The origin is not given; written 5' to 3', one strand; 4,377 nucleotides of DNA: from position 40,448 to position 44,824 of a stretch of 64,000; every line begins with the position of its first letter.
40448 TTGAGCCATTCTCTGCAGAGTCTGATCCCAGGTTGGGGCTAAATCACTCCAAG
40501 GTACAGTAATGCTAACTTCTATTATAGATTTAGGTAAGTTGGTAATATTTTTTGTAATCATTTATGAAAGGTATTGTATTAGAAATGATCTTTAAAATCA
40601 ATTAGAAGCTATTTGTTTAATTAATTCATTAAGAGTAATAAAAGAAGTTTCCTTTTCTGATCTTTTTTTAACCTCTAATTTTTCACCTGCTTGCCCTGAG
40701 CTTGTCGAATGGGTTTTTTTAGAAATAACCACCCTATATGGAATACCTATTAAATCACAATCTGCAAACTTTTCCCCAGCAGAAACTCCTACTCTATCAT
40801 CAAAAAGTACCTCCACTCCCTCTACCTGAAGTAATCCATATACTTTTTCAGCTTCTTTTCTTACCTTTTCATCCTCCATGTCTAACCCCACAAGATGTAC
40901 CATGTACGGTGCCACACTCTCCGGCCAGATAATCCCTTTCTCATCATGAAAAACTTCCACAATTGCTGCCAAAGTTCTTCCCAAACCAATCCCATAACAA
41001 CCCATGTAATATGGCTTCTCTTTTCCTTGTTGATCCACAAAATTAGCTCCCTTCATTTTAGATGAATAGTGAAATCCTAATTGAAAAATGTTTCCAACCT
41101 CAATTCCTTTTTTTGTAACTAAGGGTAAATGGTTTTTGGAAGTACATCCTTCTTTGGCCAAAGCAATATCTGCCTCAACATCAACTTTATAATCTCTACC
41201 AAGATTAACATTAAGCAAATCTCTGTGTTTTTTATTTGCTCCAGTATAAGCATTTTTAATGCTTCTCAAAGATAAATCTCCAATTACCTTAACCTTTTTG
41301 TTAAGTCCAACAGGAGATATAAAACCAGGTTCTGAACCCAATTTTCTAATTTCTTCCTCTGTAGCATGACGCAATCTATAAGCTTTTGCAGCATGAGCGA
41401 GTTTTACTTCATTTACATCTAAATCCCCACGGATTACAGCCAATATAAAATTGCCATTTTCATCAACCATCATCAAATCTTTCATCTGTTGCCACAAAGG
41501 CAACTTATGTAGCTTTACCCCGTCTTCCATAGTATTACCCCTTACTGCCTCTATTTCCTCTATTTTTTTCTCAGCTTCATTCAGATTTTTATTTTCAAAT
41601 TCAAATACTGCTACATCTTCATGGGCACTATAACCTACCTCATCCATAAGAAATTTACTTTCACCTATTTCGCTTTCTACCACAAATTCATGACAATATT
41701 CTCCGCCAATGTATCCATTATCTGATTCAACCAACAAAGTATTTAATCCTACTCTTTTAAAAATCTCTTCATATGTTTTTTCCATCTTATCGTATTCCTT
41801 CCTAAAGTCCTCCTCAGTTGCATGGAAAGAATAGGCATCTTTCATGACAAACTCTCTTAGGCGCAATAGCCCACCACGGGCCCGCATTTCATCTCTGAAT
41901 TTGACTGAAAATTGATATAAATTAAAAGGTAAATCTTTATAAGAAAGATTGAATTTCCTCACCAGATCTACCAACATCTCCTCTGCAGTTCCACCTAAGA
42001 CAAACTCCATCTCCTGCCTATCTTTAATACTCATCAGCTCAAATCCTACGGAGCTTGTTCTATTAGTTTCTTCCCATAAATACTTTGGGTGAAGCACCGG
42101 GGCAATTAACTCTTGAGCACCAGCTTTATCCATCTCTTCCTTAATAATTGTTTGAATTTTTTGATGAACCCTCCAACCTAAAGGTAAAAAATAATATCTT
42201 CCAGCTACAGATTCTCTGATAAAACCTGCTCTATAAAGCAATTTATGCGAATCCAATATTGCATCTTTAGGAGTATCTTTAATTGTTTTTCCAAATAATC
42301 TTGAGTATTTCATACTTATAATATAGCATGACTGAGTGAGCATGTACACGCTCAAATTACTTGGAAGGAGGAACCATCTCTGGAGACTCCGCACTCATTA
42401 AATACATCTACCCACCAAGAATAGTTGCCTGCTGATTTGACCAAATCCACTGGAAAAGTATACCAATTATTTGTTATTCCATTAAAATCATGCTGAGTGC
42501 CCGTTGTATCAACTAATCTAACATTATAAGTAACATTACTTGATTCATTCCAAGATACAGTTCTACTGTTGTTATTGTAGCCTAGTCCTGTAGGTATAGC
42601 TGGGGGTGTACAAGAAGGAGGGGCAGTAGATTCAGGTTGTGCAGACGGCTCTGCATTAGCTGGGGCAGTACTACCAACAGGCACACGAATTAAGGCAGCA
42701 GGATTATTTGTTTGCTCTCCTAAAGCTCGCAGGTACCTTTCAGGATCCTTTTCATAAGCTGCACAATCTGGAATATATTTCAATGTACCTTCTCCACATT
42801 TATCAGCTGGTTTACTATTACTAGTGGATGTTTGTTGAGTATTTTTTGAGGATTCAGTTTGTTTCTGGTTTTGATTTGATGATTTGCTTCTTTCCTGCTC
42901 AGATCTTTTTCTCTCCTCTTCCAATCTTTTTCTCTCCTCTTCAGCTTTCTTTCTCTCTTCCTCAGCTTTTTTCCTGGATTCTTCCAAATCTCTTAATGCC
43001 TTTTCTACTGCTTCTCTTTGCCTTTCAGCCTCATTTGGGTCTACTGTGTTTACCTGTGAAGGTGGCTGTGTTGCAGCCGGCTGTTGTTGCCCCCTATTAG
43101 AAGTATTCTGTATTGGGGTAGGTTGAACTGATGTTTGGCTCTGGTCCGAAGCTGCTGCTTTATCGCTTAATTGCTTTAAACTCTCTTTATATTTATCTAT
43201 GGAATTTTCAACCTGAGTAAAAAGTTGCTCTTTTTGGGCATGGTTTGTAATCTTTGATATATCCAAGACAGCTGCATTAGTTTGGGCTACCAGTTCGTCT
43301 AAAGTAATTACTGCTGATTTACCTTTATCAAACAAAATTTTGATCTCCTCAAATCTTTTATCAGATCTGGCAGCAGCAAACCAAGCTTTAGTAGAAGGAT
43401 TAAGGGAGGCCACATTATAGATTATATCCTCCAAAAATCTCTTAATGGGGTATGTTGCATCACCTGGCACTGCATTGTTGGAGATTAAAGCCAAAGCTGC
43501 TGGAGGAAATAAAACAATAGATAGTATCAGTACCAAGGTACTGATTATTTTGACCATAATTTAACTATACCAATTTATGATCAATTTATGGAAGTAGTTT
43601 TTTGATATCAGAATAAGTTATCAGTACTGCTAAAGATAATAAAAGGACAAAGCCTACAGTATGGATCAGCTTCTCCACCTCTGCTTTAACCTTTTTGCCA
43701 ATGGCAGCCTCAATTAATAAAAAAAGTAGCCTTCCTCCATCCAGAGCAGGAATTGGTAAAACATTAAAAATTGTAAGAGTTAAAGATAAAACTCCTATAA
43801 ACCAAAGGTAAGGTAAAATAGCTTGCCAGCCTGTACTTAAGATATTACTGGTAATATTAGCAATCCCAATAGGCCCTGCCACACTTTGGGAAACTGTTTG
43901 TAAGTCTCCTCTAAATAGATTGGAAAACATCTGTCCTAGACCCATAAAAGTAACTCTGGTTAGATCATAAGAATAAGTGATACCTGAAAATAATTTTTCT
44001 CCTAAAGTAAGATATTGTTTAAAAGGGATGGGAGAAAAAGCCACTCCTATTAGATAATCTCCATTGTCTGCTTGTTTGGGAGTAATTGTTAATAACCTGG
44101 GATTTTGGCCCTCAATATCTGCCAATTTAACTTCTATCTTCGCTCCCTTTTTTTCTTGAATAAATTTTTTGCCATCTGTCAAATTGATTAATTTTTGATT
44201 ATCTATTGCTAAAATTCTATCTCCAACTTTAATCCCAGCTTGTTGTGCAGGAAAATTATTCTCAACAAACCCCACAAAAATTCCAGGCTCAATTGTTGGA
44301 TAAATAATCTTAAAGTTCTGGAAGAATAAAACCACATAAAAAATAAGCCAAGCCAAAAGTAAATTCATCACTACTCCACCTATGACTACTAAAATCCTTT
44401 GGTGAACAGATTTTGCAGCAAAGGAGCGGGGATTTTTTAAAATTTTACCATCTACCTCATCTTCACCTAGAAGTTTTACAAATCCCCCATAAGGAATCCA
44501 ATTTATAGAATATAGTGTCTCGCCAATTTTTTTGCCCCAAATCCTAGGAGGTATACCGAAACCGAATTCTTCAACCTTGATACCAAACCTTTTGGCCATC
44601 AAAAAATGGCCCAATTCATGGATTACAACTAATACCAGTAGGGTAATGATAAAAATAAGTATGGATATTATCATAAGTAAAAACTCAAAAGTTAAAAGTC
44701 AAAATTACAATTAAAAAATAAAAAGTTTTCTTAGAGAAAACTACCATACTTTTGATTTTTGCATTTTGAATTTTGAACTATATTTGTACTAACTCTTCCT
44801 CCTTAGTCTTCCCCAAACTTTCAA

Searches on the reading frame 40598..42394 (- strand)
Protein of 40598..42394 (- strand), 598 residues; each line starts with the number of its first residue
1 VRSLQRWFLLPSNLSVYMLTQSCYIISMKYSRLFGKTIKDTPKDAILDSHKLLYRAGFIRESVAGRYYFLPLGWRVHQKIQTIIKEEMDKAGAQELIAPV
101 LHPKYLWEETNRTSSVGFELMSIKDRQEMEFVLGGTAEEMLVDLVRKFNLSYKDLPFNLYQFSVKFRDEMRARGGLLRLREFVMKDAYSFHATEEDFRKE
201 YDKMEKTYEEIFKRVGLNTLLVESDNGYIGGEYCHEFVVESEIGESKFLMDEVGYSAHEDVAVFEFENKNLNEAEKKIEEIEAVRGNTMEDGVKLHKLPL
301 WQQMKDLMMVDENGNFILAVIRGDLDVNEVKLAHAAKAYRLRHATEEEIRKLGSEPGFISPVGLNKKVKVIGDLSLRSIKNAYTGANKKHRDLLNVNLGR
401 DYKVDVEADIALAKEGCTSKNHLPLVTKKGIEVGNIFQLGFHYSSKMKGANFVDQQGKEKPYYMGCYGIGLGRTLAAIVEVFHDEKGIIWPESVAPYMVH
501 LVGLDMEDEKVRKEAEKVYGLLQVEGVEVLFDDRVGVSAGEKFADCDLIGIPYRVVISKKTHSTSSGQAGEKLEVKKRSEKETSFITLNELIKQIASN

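Call 92: search_protein_families(library=pfam, proteins=[window:40598-42394:-], max_evalue=0.00001)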
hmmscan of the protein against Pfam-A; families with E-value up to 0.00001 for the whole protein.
window:40598-42394:- (598 aa): 3 families
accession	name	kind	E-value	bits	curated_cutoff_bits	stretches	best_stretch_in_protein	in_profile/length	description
PF00587.30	tRNA-synt_2b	-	4.4e-34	118.5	29.3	1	123-481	3-178/179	tRNA synthetase class II core domain (G, H, P, S and T)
PF04073.20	tRNA_edit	-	1.5e-20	74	25.5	1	287-397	5-117/123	Aminoacyl-tRNA editing domain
PF03129.25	HGTP_anticodon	-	7.1e-13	49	21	1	501-597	4-93/94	Anticodon binding domain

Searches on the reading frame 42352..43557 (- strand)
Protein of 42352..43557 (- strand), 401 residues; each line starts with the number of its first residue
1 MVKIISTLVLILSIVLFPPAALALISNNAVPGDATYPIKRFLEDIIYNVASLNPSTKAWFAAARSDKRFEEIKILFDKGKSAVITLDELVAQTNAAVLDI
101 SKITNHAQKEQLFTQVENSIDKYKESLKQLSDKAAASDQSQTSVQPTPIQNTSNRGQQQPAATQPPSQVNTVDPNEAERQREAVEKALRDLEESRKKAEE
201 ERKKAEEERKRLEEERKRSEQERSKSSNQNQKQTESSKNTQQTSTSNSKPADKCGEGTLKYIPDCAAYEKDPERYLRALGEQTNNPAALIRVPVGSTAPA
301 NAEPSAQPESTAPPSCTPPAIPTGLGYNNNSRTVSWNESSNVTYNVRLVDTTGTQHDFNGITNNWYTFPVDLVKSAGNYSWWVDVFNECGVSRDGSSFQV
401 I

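Call 92: search_protein_families(library=pfam, proteins=[window:42352-43557:-], max_evalue=0.00001)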
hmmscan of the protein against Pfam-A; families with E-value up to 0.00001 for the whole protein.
window:42352-43557:- (401 aa): 1 family
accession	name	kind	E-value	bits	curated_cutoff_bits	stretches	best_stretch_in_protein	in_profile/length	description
PF18915.5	DUF5667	-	4.1e-07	30.8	27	1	29-131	2-93/99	Domain of unknown function (DUF5667)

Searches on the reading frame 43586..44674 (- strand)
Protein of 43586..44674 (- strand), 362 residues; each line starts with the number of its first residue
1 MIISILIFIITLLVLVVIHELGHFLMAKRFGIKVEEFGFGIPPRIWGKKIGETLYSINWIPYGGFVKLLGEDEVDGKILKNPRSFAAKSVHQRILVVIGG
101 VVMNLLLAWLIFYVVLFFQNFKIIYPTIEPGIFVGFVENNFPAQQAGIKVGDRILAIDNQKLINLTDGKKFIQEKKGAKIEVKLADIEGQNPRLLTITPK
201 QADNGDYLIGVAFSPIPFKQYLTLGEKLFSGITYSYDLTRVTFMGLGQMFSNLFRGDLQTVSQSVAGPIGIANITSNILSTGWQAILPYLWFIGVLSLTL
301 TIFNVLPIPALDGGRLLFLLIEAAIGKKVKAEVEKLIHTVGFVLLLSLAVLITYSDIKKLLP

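Call 92: search_protein_families(library=pfam, proteins=[window:43586-44674:-], max_evalue=0.00001)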
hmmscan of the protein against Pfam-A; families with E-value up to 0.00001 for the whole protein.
window:43586-44674:- (362 aa): 4 families
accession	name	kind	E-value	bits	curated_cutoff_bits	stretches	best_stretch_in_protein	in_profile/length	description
PF02163.28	Peptidase_M50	-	9.7e-56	189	27.2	1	8-348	2-221/221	Peptidase family M50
PF00595.29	PDZ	-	3.9e-09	37.2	23.2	1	129-184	24-78/81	PDZ domain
PF17820.7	PDZ_6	-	7.3e-09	35.7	27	1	142-184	10-52/54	PDZ domain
PF13180.12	PDZ_2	-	1.1e-06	29.2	27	1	129-181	11-64/80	PDZ domain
